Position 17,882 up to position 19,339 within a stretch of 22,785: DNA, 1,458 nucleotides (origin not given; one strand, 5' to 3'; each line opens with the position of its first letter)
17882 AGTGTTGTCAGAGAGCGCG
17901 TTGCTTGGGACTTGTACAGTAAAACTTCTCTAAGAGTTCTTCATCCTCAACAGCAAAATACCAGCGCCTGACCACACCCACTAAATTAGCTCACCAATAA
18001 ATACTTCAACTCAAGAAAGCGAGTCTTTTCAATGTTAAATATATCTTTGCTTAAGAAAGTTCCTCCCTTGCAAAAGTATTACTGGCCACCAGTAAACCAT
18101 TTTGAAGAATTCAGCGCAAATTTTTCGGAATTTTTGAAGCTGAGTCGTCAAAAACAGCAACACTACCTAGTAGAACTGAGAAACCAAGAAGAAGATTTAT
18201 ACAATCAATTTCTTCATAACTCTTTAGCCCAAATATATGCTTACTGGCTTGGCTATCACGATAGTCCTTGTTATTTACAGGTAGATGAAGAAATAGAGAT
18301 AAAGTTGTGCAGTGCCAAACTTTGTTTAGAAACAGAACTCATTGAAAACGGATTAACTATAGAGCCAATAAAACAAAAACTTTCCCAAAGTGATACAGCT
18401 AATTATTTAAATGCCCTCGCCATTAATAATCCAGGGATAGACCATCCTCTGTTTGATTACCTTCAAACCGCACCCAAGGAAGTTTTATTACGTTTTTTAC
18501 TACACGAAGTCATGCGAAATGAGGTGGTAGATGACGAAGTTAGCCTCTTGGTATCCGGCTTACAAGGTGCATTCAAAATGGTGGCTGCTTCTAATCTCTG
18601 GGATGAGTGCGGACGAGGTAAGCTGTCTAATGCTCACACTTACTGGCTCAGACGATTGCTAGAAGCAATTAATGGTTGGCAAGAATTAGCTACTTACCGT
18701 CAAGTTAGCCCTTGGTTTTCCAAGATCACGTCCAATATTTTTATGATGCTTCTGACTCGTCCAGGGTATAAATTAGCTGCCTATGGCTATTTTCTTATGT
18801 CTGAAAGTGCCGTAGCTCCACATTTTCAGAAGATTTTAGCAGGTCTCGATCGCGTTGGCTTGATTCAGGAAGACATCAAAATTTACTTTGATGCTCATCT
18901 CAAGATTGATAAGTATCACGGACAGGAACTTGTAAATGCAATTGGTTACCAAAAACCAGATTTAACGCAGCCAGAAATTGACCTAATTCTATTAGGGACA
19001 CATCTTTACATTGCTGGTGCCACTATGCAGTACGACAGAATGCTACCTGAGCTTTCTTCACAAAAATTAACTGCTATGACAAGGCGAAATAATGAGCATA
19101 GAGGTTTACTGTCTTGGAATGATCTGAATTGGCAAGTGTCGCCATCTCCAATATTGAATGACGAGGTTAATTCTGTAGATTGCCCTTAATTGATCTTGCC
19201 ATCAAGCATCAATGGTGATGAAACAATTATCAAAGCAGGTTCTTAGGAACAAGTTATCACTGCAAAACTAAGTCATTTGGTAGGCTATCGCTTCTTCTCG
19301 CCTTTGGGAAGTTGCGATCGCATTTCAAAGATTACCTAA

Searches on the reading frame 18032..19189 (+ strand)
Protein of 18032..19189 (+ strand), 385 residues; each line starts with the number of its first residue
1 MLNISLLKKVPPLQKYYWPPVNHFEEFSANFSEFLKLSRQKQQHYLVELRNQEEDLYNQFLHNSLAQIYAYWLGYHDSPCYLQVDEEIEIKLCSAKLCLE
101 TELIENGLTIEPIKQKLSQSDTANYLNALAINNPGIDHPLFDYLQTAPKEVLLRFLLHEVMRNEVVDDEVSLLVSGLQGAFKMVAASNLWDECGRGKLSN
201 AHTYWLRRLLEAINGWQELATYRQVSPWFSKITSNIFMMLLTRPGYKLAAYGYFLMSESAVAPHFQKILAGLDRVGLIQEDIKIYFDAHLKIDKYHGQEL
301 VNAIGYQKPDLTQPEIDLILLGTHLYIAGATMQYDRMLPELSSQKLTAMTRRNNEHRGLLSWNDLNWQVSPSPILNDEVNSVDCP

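Call 4: search_protein_families(library=pfam, proteins=[window:18032-19189:+], max_evalue=0.01)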
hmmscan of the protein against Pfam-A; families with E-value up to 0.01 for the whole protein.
window:18032-19189:+ (385 aa): 1 family
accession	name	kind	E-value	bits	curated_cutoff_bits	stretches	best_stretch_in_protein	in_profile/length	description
PF14518.11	Haem_oxygenas_2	-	7.7e-26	91.4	28.9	1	154-305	2-152/177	Iron-containing redox enzyme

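Call 6: search_protein_families(library=ncbifam, proteins=[window:18032-19189:+], max_evalue=0.01)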
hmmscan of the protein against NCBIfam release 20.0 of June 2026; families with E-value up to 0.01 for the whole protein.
window:18032-19189:+ (385 aa): 0 families

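Call 17: find_homologous_proteins(query=window:18032-19189:+)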
Query window:18032-19189:+ (385 aa): 213 proteins with E <= 0.001 among 2547 candidates; the best 120 are listed.
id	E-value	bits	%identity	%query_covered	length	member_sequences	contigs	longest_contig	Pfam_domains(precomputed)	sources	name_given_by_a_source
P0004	5.9e-254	860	97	100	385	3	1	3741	PF14518.12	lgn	-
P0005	2.8e-156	539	71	87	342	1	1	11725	PF14518.12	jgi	jgi:hypothetical protein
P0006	8.5e-153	527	70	89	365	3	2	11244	PF14518.12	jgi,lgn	jgi:hypothetical protein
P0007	1.8e-150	520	69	87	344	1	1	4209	PF14518.12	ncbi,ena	-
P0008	6.0e-142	491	65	88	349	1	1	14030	PF14518.12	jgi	jgi:Iron-containing redox enzyme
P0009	6.0e-142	491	64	89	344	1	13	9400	PF14518.12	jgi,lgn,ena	jgi:hypothetical protein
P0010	3.4e-132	459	59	90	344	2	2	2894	PF14518.12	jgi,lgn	jgi:hypothetical protein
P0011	1.7e-117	411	56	90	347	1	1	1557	PF14518.12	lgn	-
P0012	3.7e-115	403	57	89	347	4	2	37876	PF14518.12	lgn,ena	-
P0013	6.8e-115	402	56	89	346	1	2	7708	PF14518.12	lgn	-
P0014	1.8e-113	398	56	87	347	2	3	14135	PF14518.12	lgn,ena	-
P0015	4.9e-110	386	55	90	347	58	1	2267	PF14518.12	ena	-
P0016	1.4e-109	385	54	90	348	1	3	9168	PF14518.12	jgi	jgi:hypothetical protein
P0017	5.6e-109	383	53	90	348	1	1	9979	PF14518.12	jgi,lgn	-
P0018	8.7e-109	382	52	88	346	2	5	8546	PF14518.12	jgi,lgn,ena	jgi:hypothetical protein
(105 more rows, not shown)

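Call 23: find_related_loci(query=A2, collection=genome_contigs, flank=10000)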
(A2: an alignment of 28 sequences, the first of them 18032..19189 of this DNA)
Query A2 (385 aa) in genome_contigs; peptide patterns used: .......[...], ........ (x = any residue, [..] = any of these).
118 stretches matched a pattern; 73 encode a relative of the query (tblastn E <= 1e-3); 73 distinct loci.
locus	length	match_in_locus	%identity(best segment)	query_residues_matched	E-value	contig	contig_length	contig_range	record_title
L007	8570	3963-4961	50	13-343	2e-106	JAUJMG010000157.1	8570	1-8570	MAG: Thermomicrobiales bacterium isolate YPbin5 NODE_2727_length_8570_cov_12.104169, whole genome shotgun sequence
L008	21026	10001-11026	48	3-341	6e-106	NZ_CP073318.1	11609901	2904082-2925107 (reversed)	Kutzneria sp. CA-103260 chromosome, complete genome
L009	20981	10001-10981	50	12-338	1e-102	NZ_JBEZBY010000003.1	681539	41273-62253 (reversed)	Streptomyces sp. NPDC042319 NPDC042319_32_A1.ctg-0003, whole genome shotgun sequence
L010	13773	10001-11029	49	11-355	1e-101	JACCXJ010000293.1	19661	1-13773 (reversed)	MAG: Gammaproteobacteria bacterium isolate MGR_bin175 SD2897-2912_k127_5278970, whole genome shotgun sequence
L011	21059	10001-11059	47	1-356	1e-101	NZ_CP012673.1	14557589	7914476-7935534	Sorangium cellulosum strain So ce26 chromosome, complete genome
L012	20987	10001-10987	49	10-338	1e-101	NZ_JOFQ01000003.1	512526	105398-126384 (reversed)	Streptomyces niger strain NRRL B-3857 contig3.1, whole genome shotgun sequence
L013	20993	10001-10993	50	13-343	2e-101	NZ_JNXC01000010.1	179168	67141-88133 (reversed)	Saccharothrix sp. NRRL B-16314 contig10.1, whole genome shotgun sequence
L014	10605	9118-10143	49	13-353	1e-100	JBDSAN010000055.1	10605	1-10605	MAG: Jatrophihabitantaceae bacterium isolate cluster1_bin.110 k127_12616377, whole genome shotgun sequence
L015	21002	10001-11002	48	10-343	9e-101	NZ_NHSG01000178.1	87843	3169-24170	Streptomyces purpurogeneiscleroticus strain DSM 43156 scaffold0178, whole genome shotgun sequence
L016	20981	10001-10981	50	13-338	3e-100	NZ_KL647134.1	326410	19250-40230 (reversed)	Streptomyces xanthophaeus strain NRRL B-5414 Doro1_scaffold3, whole genome shotgun sequence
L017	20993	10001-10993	49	13-343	4e-99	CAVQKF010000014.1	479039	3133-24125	MAG: uncultured Actinomycetota bacterium isolate MFD00008.bin.2.104 genome assembly, contig: contig_42115, whole genome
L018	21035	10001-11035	47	5-348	3e-99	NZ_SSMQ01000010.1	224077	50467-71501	Polyangium fumosum strain DSM 14668 Scaffold10_1, whole genome shotgun sequence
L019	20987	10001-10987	47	17-345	1e-98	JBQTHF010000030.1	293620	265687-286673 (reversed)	MAG: Actinokineospora sp. isolate SAR301 c_000000162205, whole genome shotgun sequence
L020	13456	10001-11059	47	13-351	3e-98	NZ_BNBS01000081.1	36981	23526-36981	Streptomyces hydrogenans strain JCM 4771 sequence081, whole genome shotgun sequence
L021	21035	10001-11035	47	1-343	2e-97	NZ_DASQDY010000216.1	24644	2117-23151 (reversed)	MAG: Archangium sp. isolate SMAG_U11739 k141_1205353, whole genome shotgun sequence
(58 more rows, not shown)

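Call 38: search_solved_structures(query=A2, max_evalue=0.1)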
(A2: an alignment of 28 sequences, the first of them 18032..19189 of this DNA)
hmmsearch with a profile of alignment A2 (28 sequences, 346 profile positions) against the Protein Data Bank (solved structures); distinct sequences matched with E-value up to 0.1: 3.
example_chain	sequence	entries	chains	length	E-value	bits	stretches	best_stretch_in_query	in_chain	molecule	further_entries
9n1a_A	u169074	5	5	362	5.4e-19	71.8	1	60-344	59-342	HrmI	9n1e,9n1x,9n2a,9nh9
3bjd_A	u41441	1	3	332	0.00024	23.6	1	105-328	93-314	Putative 3-oxoacyl-(acyl-carrier-protein) synthase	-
9pfx_A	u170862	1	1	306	0.0038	19.7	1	190-300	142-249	PbrRohS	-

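Call 46: find_encoding_contigs(protein=P0005, flank=10000, max_places=3)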
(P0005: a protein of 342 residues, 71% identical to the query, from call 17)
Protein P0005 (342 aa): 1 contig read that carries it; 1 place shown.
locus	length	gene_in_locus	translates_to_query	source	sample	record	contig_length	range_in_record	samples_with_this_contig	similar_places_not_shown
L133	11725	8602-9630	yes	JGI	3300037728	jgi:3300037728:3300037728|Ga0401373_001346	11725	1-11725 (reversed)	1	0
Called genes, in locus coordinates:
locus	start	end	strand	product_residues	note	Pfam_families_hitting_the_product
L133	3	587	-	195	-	?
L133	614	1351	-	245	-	PF07722:Peptidase_C26, PF00117:GATase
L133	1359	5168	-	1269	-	-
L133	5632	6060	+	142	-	-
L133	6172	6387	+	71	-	-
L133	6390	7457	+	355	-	PF00291:PALP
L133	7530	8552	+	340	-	PF02423:OCD_Mu_crystall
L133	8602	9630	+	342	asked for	PF14518:Haem_oxygenas_2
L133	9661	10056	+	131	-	-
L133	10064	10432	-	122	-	-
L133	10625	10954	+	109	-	PF14022:DUF4238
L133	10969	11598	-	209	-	PF01863:YgjP-like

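Call 47: find_encoding_contigs(protein=P0008, flank=10000, max_places=3)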
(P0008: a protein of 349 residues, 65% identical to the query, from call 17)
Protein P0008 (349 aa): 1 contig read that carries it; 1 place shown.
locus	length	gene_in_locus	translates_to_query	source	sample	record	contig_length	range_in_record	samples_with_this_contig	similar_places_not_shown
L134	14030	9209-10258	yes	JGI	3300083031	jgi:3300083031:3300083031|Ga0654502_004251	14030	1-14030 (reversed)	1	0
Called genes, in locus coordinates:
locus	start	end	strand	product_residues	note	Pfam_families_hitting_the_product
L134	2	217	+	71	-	?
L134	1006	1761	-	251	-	-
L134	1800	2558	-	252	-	PF07722:Peptidase_C26, PF00117:GATase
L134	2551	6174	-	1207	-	PF00931:NB-ARC, PF25171:Beta-prop_WDR36-Utp21_1st, PF23381:Beta-prop_IFT122_1st, PF24807:WD40_CDC20-Fz, PF24817:WD40_WDHD1_1st, PF25173:Beta-prop_WDR3_1st, PF25174:Beta-prop_THOC3, PF12894:ANAPC4_WD40, +166 more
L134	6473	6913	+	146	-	-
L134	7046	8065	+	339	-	PF00291:PALP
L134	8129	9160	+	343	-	PF02423:OCD_Mu_crystall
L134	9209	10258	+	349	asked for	PF14518:Haem_oxygenas_2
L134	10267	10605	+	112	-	-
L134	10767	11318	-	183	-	PF00239:Resolvase, PF01527:HTH_Tnp_1 (faint), PF02796:HTH_7, PF13384:HTH_23 (weak)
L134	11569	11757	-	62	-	-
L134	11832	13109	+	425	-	PF01381:HTH_3 (weak), PF13560:HTH_31, PF06114:Peptidase_M78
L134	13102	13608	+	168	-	PF11848:DUF3368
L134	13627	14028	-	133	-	?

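Call 48: find_encoding_contigs(protein=P0006, flank=10000, max_places=3)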
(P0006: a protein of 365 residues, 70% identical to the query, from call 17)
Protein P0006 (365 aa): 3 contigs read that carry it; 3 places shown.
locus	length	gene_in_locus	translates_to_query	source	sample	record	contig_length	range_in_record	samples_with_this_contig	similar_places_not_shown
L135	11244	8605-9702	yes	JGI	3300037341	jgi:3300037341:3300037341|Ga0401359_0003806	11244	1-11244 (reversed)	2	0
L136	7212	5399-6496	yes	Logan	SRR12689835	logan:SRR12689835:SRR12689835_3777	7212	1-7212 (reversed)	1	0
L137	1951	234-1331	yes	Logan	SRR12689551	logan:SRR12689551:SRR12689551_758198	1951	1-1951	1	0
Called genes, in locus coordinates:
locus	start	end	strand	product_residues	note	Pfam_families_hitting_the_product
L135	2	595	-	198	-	?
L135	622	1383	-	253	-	PF07722:Peptidase_C26, PF00117:GATase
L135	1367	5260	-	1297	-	-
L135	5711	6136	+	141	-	-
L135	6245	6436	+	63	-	-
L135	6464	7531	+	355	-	PF00291:PALP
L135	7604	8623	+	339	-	PF02423:OCD_Mu_crystall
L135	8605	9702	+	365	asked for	PF14518:Haem_oxygenas_2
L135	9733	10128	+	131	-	-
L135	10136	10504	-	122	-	-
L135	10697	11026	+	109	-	PF14022:DUF4238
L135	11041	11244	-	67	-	?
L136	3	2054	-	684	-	?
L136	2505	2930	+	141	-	-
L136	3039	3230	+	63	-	-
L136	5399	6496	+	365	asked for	PF14518:Haem_oxygenas_2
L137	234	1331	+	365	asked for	PF14518:Haem_oxygenas_2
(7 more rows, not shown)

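Call 62: search_solved_structures(query=window:18032-19189:+, max_evalue=1, show_alignments=1)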
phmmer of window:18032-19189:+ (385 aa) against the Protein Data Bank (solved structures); distinct sequences matched with E-value up to 1: 3.
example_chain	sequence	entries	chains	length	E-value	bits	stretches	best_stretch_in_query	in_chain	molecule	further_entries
9n1a_A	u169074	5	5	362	4.3e-12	49.2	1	118-298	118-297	HrmI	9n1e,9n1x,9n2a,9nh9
3bjd_A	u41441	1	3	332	0.0065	18.9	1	114-344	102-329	Putative 3-oxoacyl-(acyl-carrier-protein) synthase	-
9pfx_A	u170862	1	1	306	0.13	14.7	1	177-303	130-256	PbrRohS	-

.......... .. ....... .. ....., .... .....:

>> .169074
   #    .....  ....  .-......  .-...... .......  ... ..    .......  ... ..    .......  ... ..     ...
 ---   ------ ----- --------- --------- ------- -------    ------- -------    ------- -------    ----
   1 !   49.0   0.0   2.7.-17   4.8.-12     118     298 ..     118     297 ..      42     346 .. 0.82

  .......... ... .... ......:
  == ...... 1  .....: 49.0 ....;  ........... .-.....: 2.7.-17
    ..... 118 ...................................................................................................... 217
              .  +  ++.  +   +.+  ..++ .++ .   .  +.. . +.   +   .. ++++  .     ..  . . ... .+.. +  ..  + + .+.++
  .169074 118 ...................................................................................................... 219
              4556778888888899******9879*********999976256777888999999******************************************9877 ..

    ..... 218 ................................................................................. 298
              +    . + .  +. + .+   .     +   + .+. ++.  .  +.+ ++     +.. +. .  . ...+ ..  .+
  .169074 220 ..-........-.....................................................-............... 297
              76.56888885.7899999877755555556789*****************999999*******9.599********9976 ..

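Call 86: search_dna_similar(query=window:18032-19189:+, collection=plasmids, mode=protein, max_evalue=1e-10, max_rows=15)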
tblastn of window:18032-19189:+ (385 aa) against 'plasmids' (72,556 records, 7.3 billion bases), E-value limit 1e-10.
Records with a match: 2; places in all: 2; records where one place covers at least 80% of the query: 1.
Best place of each record, by identity: <60% 2.
By first word of the organism name: Sulfuriferula 1; Paraburkholderia 1.
By predicted mobility (MOB-suite, as given by PLSDB): non-mobilizable 2.
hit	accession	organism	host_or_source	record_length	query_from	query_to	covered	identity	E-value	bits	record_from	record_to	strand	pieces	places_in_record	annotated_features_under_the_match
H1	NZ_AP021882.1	Sulfuriferula nivalis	-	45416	1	338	88%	42.8%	4e-83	283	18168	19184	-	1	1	iron-containing redox enzyme family protein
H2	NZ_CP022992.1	Paraburkholderia aromaticivorans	-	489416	58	343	74%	23.0%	9e-13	77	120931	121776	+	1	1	iron-containing redox enzyme family protein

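Call 87: get_annotated_region(hit=H1, flank=7000)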
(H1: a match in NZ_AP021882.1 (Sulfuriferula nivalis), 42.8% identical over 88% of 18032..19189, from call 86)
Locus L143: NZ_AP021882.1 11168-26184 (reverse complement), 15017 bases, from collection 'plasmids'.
description: Sulfuriferula nivalis strain SGTM plasmid SGTM_pl1, complete sequence
organism: Sulfuriferula nivalis (NCBI taxid 2675298)
taxonomy: Bacteria; Pseudomonadota; Betaproteobacteria; Nitrosomonadales; Sulfuricellaceae; Sulfuriferula; Sulfuriferula nivalis
host: -; source: -; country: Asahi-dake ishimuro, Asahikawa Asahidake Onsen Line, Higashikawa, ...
typing (MOB-suite, as given by PLSDB): non-mobilizable
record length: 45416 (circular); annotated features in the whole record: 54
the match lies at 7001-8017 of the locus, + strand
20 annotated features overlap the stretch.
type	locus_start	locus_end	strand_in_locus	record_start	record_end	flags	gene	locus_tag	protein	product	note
CDS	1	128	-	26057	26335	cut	-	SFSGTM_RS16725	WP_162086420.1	type II toxin-antitoxin system RelE/ParE family toxin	-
CDS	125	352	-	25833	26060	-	-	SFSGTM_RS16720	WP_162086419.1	ParD-like family protein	-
CDS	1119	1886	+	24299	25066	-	-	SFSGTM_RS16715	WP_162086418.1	hypothetical protein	-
CDS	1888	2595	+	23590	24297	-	-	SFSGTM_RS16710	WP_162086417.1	hypothetical protein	-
CDS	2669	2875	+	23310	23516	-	-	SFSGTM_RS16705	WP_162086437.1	type II toxin-antitoxin system VapB family antitoxin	-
CDS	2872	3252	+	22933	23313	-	-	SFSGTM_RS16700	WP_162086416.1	PIN domain-containing protein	-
CDS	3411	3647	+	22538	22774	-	-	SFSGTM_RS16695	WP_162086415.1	hypothetical protein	-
CDS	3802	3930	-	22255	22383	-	-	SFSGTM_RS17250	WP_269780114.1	hypothetical protein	-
CDS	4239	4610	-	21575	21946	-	-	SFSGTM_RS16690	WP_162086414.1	cupin domain-containing protein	-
CDS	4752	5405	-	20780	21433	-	-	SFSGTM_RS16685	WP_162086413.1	class I SAM-dependent methyltransferase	-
CDS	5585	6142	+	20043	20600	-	-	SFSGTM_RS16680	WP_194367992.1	recombinase family protein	GO:0006310 - DNA recombination [Evidence IEA]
CDS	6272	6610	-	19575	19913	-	-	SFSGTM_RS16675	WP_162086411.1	hypothetical protein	-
CDS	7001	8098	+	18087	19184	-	-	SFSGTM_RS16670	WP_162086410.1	iron-containing redox enzyme family protein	-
CDS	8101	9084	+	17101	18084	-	-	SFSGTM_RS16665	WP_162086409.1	kinase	-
CDS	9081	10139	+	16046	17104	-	-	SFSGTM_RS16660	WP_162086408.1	cysteine synthase family protein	GO:0006535 - cysteine biosynthetic process from serine [Evidence IEA]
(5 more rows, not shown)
